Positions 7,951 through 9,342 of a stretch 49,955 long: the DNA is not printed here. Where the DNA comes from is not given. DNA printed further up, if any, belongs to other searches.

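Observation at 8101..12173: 3-dehydroquinate-synthase-like cyclase and SDR embedded among wzy, wzx and a divergent SIS isomerase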

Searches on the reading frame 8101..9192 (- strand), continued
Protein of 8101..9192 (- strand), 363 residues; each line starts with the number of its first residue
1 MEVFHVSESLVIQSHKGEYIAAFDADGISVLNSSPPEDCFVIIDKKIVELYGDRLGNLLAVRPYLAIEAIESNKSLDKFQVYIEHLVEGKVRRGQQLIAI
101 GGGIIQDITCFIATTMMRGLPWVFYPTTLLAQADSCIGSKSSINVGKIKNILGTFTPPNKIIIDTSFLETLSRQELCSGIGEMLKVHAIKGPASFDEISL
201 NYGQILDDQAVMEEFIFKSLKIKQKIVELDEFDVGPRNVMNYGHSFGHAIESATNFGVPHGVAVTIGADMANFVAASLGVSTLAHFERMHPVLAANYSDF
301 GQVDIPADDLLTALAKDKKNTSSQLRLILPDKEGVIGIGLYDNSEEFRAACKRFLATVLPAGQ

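Call 32: search_protein_families(library=pfam, max_evalue=0.001, proteins=[L022:5740-6852:+, L015:602-1762:+, L035:13060-14775:+, L036:14193-15347:+, L011:5070-6650:+, L037:17763-19643:+, L026:11080-12981:+, L010:19124-19837:-, L007:7822-8646:+, L012:15355-15933:+])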
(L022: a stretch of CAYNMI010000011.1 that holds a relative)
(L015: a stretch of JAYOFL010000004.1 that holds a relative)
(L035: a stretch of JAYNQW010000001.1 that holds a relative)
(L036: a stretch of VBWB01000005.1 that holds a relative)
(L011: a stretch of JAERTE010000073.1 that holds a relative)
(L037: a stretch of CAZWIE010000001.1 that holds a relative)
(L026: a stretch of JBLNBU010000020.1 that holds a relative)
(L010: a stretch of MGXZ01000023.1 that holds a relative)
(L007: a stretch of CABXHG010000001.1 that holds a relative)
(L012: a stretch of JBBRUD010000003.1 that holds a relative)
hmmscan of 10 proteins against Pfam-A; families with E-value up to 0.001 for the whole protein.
L022:5740-6852:+ (370 aa): 4 families
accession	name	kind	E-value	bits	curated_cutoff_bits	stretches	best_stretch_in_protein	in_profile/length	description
PF22725.1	GFO_IDH_MocA_C3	-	5.3e-28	98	27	1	137-258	2-122/124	GFO/IDH/MocA C-terminal domain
PF01408.29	GFO_IDH_MocA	-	1.6e-21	77.6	24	1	8-124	1-116/120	Oxidoreductase family, NAD-binding Rossmann fold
PF02894.22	GFO_IDH_MocA_C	-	3.1e-20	73.3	22.9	1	140-341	1-218/218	Oxidoreductase family, C-terminal alpha/beta domain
PF08635.15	ox_reductase_C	-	0.00028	21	22.5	0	131-204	1-70/142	Putative oxidoreductase C terminal domain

L015:602-1762:+ (386 aa): 1 family
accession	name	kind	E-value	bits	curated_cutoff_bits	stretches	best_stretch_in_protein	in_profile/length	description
PF00155.27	Aminotran_1_2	-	5.6e-43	148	19.7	1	79-375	33-358/361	Aminotransferase class I and II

L035:13060-14775:+ (571 aa): 1 family
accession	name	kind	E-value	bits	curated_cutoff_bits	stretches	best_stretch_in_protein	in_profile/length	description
PF07940.18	Hepar_II_III_C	-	2.3e-20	73.6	24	1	339-557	3-227/237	Heparinase II/III-like, C-terminal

L036:14193-15347:+ (384 aa): 5 families
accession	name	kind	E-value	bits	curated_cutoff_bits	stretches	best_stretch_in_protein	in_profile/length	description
PF16363.11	GDP_Man_Dehyd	-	2e-33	116.7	27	1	42-353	1-331/332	GDP-mannose 4,6 dehydratase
PF01370.27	Epimerase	-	7.3e-33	114.4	20.9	1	41-274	1-228/240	NAD dependent epimerase/dehydratase family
PF02719.21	Polysacc_synt_2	-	2.1e-14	53.8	20.2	1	41-257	1-203/293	Polysaccharide biosynthesis protein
PF04321.23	RmlD_sub_bind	-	2.4e-08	33.8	27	1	40-202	2-141/287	RmlD substrate binding domain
PF01073.25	3Beta_HSD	-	5.8e-07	29.3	22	1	42-195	1-155/280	3-beta hydroxysteroid dehydrogenase/isomerase family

L011:5070-6650:+ (526 aa): 0 families

L037:17763-19643:+ (626 aa): 0 families

L026:11080-12981:+ (633 aa): 5 families
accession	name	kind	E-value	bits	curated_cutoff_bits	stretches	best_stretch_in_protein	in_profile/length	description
PF00733.27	Asn_synthase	-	3.8e-88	296.9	21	1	239-612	2-346/354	Asparagine synthase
PF13537.11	GATase_7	-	2.6e-35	121.6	25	1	45-164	1-122/123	Glutamine amidotransferase domain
PF13522.11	GATase_6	-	9.3e-34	116.7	27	1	31-159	2-130/130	Glutamine amidotransferase domain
PF02540.23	NAD_synthase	-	9.6e-06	25.3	21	1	238-372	4-139/242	NAD synthase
PF24167.1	DUF7411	-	6.4e-05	23.1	28.7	1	257-328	3-71/194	Family of unknown function (DUF7411)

L010:19124-19837:- (237 aa): 1 family
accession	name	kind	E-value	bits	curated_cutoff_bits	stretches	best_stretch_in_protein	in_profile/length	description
PF02348.25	CTP_transf_3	-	1.2e-22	81.2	22.6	1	6-206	3-179/217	Cytidylyltransferase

L007:7822-8646:+ (274 aa): 5 families
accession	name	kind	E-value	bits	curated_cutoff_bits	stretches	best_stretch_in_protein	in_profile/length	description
PF13561.12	adh_short_C2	-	7.8e-51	173.4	27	2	181-272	140-236/236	Enoyl-(Acyl carrier protein) reductase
PF00106.31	adh_short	-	1.1e-32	113.6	26.6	2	7-153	1-144/195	short chain dehydrogenase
PF08659.16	KR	-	4.5e-10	40.2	22.6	1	9-154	3-145/180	KR domain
PF01370.27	Epimerase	-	9.1e-07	29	20.9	1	9-75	1-61/240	NAD dependent epimerase/dehydratase family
PF01073.25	3Beta_HSD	-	0.00057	19.4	22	0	10-75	1-65/280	3-beta hydroxysteroid dehydrogenase/isomerase family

L012:15355-15933:+ (192 aa): 1 family
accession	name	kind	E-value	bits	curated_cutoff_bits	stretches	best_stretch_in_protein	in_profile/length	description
PF00908.23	dTDP_sugar_isom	-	3.4e-08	33.8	27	1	46-188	4-152/168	dTDP-4-dehydrorhamnose 3,5-epimerase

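Call 34: search_protein_families(library=ncbifam, max_evalue=0.00001, proteins=[L003:6033-6794:+, L003:6797-7570:+, L003:7600-8640:+, L003:8643-9263:+, L003:11102-12085:+, L003:12182-12841:+, L015:602-1762:+, L035:13060-14775:+])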
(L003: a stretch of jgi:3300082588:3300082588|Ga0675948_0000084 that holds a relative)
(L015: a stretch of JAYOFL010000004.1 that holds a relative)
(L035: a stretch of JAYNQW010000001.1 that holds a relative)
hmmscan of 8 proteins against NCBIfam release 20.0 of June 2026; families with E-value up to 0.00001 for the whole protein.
L003:6033-6794:+ (253 aa): 4 families
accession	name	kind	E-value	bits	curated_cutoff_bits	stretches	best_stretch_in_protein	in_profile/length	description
TIGR02311.1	HpaI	equivalog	3e-58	197.2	368.8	1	5-244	3-241/249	4-hydroxy-2-oxoheptanedioate aldolase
TIGR03239.1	GarL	equivalog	2.4e-49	168.2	406.75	1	5-241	3-237/249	2-dehydro-3-deoxyglucarate aldolase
NF007849.0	PRK10558.1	equivalog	2.5e-49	168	393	1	5-241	10-244/256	2-dehydro-3-deoxyglucarate aldolase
NF007521.0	PRK10128.1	equivalog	3.1e-46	158.1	441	1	4-239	8-242/267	2-keto-3-deoxy-L-rhamnonate aldolase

L003:6797-7570:+ (257 aa): 6 families
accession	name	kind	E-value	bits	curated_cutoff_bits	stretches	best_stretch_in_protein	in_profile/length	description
NF009905.0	PRK13368.1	subfamily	2.6e-81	272.6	255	1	1-246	1-239/243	3-deoxy-manno-octulosonate cytidylyltransferase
NF003952.0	PRK05450.1-5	subfamily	1.8e-76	256.6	193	1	1-246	1-246/250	3-deoxy-manno-octulosonate cytidylyltransferase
NF003950.0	PRK05450.1-3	subfamily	6.9e-57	192.6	234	1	1-246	1-243/248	3-deoxy-manno-octulosonate cytidylyltransferase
NF003948.0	PRK05450.1-1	equivalog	2.4e-51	174.3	281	1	1-244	4-242/248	3-deoxy-manno-octulosonate cytidylyltransferase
TIGR00466.1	kdsB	equivalog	3.1e-41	141.4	155.2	1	2-239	2-241/241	3-deoxy-manno-octulosonate cytidylyltransferase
TIGR03584.1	PseF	equivalog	2.4e-10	40.5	205.7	1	4-124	1-124/222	pseudaminic acid cytidylyltransferase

L003:7600-8640:+ (346 aa): 6 families
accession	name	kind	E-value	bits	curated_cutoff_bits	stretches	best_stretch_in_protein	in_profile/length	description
TIGR04380.1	myo_inos_iolG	equivalog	2e-25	89.4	355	1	5-327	1-315/330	inositol 2-dehydrogenase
NF052479.1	LevoglcsnDh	equivalog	4.6e-24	84.8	650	1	53-204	62-213/386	levoglucosan dehydrogenase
NF040723.1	UDP-GlcNAcDh_Arch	equivalog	3.5e-18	66.2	450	1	6-232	1-215/302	UDP-N-acetylglucosamine 3-dehydrogenase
NF041392.1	XylDh_Gfo6_Halo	equivalog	6.8e-15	54.7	350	1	53-335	71-342/350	D-xylose 1-dehydrogenase Gfo6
NF052679.1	InsChiInosDhIolG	equivalog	5.7e-09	35.4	540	1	6-158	3-160/343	bifunctional inositol 2-dehydrogenase/D-chiro-inositol 1-dehydrogenase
NF058561.1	BT_2158_fam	equivalog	7.8e-07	28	750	1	4-150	34-181/487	glycoside 3-dehydrogenase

L003:8643-9263:+ (206 aa): 15 families
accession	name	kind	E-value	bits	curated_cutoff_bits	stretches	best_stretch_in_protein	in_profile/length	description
TIGR00441.1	gmhA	equivalog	3.4e-30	105.1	209.45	1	49-177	6-134/154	D-sedoheptulose 7-phosphate isomerase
NF010546.0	PRK13936.1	equivalog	4.2e-28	98.4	276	1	38-174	27-164/197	phosphoheptose isomerase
NF010547.0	PRK13938.1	equivalog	3e-25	89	320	1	41-198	32-187/196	D-sedoheptulose 7-phosphate isomerase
NF001628.0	PRK00414.1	equivalog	3.9e-25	88.6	265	1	46-176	36-165/192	D-sedoheptulose 7-phosphate isomerase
NF008138.0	PRK10886.1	equivalog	1.5e-20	73.7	352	1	40-174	27-164/196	DnaA initiator-associating protein DiaA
NF009222.0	PRK12570.1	subfamily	2.2e-12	46.5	255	1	47-172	62-188/307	N-acetylmuramic acid 6-phosphate etherase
NF003915.0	PRK05441.1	subfamily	4.6e-12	45.6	168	1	38-175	46-184/300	N-acetylmuramic acid 6-phosphate etherase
TIGR00274.1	TIGR00274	equivalog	2.9e-10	39.7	302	1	116-172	120-176/291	N-acetylmuramic acid 6-phosphate etherase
TIGR03127.2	RuMP_HxlB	equivalog_domain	8.9e-09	35.5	160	1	120-176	70-126/178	6-phospho-3-hexuloisomerase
NF002805.0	PRK02947.1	subfamily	3.4e-08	32.9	135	1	21-158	4-143/247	sugar isomerase domain-containing protein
NF008458.0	PRK11337.1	equivalog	4.4e-08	32.4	378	1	119-171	185-237/293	MurR/RpiR family transcriptional regulator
NF041755.1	RuMP_HxlAB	equivalog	7.3e-08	31.8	500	1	120-177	286-342/391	bifunctional 3-hexulose-6-phosphate synthase/6-phospho-3-hexuloisomerase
NF040776.2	AlsR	equivalog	4.4e-07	29.1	400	1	118-175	172-229/279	transcriptional repressor AlsR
NF012026.0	PRK15482.1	equivalog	5.1e-06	26.2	408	1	119-172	179-232/285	HTH-type transcriptional regulator MurR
NF046059.1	NagB_SO3506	equivalog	7.5e-06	25.5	430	0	111-171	78-135/330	glucosamine-6-phosphate deaminase NagB-II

L003:11102-12085:+ (327 aa): 21 families
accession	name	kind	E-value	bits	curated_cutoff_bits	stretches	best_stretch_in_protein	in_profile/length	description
TIGR01327.1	PGDH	equivalog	1.2e-63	215.8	454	1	36-311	27-306/525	phosphoglycerate dehydrogenase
NF009714.1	PRK13243.1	equivalog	3e-55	187.9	455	1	41-310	37-317/332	glyoxylate reductase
NF008759.0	PRK11790.1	equivalog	1.5e-47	162.3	404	1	36-307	41-318/410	phosphoglycerate dehydrogenase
NF005069.0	PRK06487.1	equivalog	6.3e-43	147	448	1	38-310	37-315/320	2-hydroxyacid dehydrogenase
NF011938.0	PRK15409.1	equivalog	6.8e-39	133.8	492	1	46-310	42-313/324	glyoxylate/hydroxypyruvate reductase GhrB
NF006263.0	PRK08410.1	equivalog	1.2e-35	123.4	389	1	52-308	45-309/311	D-2-hydroxyacid dehydrogenase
NF005750.0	PRK07574.1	equivalog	8.7e-33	113.9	329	1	60-298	104-349/386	NAD-dependent formate dehydrogenase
NF000492.1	vanH_gen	exception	3.9e-31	108.3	540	1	69-265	65-255/312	D-lactate dehydrogenase VanH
NF005387.0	PRK06932.1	equivalog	6e-30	104.3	492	1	59-268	54-266/314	2-hydroxyacid dehydrogenase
NF001309.0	PRK00257.1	equivalog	6.9e-28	97.7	434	1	53-304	41-276/379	4-phosphoerythronate dehydrogenase PdxB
NF000004.1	vanH-D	exception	1.1e-27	97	550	1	69-265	71-261/323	D-lactate dehydrogenase VanH-D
NF041369.1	Dhydh_Halo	equivalog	1.1e-26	93.7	400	1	73-309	58-298/305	D-2-hydroxyacid dehydrogenase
NF000371.1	vanH_Agroup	exception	1.4e-23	83.7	700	1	70-265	71-260/322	VanH-A/VanH-Pt family D-lactate dehydrogenase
NF006374.0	PRK08605.1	subfamily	2e-23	83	356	1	54-265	51-266/332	D-lactate dehydrogenase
NF005027.0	PRK06436.1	equivalog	2.9e-23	82.5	261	1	68-309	47-283/303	2-hydroxyacid dehydrogenase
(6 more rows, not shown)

L003:12182-12841:+ (219 aa): 1 family
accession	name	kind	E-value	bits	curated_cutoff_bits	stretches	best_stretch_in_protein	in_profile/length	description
TIGR03035.1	trp_arylform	equivalog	3.6e-22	79.4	223.05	1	2-212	2-200/206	arylformamidase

L015:602-1762:+ (386 aa): 53 families (the best 25 are shown)
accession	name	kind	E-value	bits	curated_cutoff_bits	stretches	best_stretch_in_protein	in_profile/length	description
TIGR01141.1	hisC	equivalog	4e-60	203.5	276.55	1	49-379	20-347/349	histidinol-phosphate transaminase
NF002877.0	PRK03317.1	equivalog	1.4e-42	145.9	409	1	54-368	35-353/374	histidinol-phosphate transaminase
NF003496.0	PRK05166.1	equivalog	4.3e-41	140.9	540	1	57-369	43-357/373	histidinol-phosphate transaminase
NF002878.0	PRK03321.1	subfamily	4.8e-40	137.4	374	1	52-345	24-317/352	histidinol-phosphate transaminase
TIGR01140.1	L_thr_O3P_dcar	equivalog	2.2e-39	135.5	290.55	1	52-369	17-321/331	threonine-phosphate decarboxylase CobD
NF006014.0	PRK08153.1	equivalog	3.1e-34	118.5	510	1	57-344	40-323/370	pyridoxal phosphate-dependent aminotransferase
NF006580.0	PRK09105.1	subfamily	2.7e-31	108.7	444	1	50-344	46-334/375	pyridoxal phosphate-dependent aminotransferase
NF002726.0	PRK02610.1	equivalog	3.9e-30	105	391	1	102-342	91-334/374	histidinol-phosphate transaminase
NF051461.1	pyoverd_PtaA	equivalog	6.4e-29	100.8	500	1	49-345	33-324/359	pyoverdine biosynthesis transaminase PtaA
NF041364.1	GntC_guanitoxin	equivalog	9.5e-27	93.8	415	1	97-332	55-300/356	guanitoxin biosynthesis PLP-dependent (S)-gamma-hydroxy-L-arginine cyclodehydratase GntC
NF005593.0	PRK07324.1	equivalog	4.4e-21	75.4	476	1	101-292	79-271/373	aminotransferase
NF005305.0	PRK06836.1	equivalog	3e-20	72.8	376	1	99-327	95-333/396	pyridoxal phosphate-dependent aminotransferase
NF005915.1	PRK07908.1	equivalog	4.6e-20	72.2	360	1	179-346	131-297/332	Rv2231c family histidinol phosphate aminotransferase CobC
NF052290.2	MocR_like_YczR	exception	7.7e-18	64.4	487.4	1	101-311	162-377/458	MocR-like transcription factor YczR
NF004770.0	PRK06108.1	subfamily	8.9e-18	64.3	422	1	98-313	90-315/396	pyridoxal phosphate-dependent aminotransferase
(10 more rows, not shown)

L035:13060-14775:+ (571 aa): 0 families

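Call 40: search_solved_structures(query=window:8101-9192:-, max_evalue=1e-35, show_alignments=3)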
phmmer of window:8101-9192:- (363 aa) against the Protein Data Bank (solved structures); distinct sequences matched with E-value up to 1e-35: 9.
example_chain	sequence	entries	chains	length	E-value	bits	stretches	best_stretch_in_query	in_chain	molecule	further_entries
3clh_A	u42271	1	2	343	1.7e-44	155.5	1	60-338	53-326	3-dehydroquinate synthase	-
3okf_A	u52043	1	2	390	4.2e-42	147.6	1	36-335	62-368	3-dehydroquinate synthase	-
1xag_A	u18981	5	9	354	1.2e-39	139.6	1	37-342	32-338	3-dehydroquinate synthase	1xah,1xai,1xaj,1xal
6lk2_A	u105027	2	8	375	1.9e-39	138.9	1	71-332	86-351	3-dehydroquinate synthase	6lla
5eks_A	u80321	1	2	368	6.5e-39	137.1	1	71-334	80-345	3-dehydroquinate synthase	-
5hvn_A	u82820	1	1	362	1.1e-38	136.3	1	68-338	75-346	3-dehydroquinate synthase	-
3zok_A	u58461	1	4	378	7.8e-38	133.6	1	40-337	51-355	3-DEHYDROQUINATE SYNTHASE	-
1ujn_A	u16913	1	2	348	4.4e-37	131.1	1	30-334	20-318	dehydroquinate synthase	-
3qbd_A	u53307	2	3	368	6e-36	127.4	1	86-331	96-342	3-dehydroquinate synthase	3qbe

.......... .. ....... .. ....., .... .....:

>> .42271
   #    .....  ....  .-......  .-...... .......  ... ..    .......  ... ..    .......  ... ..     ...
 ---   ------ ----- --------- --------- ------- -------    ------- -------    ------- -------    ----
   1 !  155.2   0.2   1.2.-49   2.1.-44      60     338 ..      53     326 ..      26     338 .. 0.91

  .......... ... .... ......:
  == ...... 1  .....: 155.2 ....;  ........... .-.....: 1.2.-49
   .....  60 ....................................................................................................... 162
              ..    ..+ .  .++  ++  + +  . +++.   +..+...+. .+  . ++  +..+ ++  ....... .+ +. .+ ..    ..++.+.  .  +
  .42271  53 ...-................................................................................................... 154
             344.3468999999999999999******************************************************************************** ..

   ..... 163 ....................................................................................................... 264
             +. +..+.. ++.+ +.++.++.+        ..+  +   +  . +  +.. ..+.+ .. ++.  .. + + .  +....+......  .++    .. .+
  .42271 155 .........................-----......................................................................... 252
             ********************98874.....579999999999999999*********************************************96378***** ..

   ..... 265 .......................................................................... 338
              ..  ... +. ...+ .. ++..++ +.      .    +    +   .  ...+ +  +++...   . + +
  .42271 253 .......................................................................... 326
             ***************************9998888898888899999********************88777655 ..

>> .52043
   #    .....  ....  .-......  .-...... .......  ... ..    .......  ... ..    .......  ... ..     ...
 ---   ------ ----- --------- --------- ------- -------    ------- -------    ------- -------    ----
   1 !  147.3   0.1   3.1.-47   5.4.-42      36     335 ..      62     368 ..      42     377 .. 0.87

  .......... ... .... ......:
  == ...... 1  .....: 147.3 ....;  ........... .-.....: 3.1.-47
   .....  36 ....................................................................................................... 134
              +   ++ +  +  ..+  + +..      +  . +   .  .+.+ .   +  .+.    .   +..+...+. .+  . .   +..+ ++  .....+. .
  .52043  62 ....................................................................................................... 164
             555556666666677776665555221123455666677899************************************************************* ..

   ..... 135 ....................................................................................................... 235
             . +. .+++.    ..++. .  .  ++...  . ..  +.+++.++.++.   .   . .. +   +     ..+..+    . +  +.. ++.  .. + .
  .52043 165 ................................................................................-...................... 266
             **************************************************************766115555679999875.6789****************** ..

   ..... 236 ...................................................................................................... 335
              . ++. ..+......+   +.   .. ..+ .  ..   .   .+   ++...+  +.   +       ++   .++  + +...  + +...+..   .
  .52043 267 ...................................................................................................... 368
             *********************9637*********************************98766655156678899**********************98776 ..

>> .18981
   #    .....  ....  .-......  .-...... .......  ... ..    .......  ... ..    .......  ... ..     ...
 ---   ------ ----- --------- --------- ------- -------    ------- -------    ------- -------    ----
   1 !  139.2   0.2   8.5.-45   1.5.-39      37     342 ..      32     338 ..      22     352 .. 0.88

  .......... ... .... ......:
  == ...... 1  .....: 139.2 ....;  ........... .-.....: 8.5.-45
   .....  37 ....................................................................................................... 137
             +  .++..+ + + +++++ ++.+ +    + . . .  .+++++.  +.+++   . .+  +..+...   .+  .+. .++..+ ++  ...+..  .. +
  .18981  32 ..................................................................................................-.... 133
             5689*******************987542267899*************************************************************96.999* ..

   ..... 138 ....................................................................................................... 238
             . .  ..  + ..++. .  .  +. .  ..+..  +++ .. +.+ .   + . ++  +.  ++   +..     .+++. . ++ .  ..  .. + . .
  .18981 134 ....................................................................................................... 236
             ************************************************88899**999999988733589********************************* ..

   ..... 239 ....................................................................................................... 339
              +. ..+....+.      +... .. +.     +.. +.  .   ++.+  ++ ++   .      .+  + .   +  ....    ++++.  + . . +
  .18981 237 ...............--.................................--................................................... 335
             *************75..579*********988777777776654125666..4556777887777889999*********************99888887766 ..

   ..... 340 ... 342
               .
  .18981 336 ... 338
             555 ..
